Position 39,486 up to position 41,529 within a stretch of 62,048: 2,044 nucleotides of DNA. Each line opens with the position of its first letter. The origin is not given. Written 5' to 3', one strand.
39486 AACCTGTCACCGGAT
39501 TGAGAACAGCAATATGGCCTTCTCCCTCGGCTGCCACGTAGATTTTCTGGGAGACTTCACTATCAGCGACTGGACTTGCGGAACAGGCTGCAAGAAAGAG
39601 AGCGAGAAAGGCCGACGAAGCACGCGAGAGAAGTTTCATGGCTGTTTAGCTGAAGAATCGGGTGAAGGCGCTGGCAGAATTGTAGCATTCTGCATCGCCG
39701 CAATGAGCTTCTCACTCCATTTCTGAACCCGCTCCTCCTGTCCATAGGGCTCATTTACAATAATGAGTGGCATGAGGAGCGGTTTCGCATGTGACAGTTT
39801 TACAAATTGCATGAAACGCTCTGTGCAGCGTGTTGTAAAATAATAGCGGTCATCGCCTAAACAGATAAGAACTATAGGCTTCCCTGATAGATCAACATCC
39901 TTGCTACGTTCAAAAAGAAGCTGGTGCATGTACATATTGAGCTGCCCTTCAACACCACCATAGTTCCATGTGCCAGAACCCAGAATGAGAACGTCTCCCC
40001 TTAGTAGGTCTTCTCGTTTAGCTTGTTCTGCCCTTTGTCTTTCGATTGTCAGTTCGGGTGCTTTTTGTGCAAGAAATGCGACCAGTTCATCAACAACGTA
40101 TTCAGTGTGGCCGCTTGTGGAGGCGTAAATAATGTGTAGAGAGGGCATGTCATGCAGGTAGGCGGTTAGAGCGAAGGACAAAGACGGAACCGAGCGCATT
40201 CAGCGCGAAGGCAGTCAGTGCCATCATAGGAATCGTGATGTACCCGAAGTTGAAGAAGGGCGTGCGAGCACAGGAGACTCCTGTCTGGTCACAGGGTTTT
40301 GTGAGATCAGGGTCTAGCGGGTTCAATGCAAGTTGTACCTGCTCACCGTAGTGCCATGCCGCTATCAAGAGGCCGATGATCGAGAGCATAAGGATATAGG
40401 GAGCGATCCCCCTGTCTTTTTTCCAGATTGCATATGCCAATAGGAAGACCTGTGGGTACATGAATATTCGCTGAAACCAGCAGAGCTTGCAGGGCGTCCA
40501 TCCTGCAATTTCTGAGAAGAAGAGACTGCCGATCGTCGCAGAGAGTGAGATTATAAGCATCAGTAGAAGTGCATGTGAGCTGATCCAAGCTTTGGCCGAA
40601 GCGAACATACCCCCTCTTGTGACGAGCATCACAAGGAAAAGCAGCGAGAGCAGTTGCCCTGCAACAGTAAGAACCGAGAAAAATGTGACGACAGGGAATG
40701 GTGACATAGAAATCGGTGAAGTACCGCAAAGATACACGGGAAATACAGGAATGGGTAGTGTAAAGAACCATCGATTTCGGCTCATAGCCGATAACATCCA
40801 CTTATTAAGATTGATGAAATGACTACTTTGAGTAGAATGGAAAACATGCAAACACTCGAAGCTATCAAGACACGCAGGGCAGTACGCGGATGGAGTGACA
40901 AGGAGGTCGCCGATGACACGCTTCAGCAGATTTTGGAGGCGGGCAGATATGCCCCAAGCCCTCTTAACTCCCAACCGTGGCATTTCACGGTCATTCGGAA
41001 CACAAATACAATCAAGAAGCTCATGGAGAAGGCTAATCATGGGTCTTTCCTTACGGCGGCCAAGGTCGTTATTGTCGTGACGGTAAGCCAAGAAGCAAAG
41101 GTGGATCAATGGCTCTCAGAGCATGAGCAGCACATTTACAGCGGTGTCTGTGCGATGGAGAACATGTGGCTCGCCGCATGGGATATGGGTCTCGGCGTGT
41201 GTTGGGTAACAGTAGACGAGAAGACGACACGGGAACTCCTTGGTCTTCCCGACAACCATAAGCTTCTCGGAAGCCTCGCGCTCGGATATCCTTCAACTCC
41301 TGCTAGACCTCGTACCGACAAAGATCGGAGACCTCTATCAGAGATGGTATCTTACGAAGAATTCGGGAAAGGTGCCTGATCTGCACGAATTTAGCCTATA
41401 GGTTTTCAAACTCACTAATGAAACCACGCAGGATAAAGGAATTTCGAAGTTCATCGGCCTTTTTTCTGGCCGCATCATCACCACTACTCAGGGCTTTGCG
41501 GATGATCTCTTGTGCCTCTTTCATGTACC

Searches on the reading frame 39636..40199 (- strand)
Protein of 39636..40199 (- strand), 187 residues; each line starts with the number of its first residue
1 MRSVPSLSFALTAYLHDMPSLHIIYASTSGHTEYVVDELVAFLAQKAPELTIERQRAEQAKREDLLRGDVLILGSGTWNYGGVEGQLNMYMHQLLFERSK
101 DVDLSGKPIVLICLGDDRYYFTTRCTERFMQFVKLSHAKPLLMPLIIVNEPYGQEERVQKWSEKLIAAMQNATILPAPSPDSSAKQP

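Call 105: search_protein_families(library=pfam, proteins=[window:39636-40199:-], max_evalue=0.00001)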
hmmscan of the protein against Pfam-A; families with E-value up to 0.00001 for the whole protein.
window:39636-40199:- (187 aa): 1 family
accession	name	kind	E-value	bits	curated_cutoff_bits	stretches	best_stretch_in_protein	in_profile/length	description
PF00258.30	Flavodoxin_1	-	5.5e-07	30.3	25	1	23-133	1-106/143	Flavodoxin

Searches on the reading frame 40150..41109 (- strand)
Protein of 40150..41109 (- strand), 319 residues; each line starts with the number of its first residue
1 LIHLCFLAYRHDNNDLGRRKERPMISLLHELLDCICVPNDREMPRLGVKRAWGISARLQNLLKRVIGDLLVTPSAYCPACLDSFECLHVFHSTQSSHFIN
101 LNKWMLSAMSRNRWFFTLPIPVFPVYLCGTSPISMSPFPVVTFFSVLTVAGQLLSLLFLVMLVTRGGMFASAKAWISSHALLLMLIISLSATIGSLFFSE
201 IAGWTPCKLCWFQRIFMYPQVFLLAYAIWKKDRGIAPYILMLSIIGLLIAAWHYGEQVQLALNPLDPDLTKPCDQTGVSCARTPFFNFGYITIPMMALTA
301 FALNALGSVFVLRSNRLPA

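Call 105: search_protein_families(library=pfam, proteins=[window:40150-41109:-], max_evalue=0.00001)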
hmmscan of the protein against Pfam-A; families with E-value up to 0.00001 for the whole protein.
window:40150-41109:- (319 aa): 1 family
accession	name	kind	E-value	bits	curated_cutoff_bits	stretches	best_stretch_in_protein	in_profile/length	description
PF02600.21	DsbB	-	1.4e-11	45.4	22.1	1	179-304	3-141/148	Disulfide bond formation protein DsbB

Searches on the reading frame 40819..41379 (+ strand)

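Call 106: search_protein_families(library=pfam, proteins=[window:40819-41379:+], max_evalue=0.00001)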
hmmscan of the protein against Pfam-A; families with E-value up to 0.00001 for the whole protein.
window:40819-41379:+ (186 aa): 2 families
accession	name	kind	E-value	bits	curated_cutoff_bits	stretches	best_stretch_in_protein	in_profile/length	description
PF00881.29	Nitroreductase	-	2.2e-28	100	23.5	2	16-72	1-57/167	Nitroreductase family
PF14512.11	TM1586_NiRdase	-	3.8e-17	63.1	27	1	113-181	88-153/215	Putative TM nitroreductase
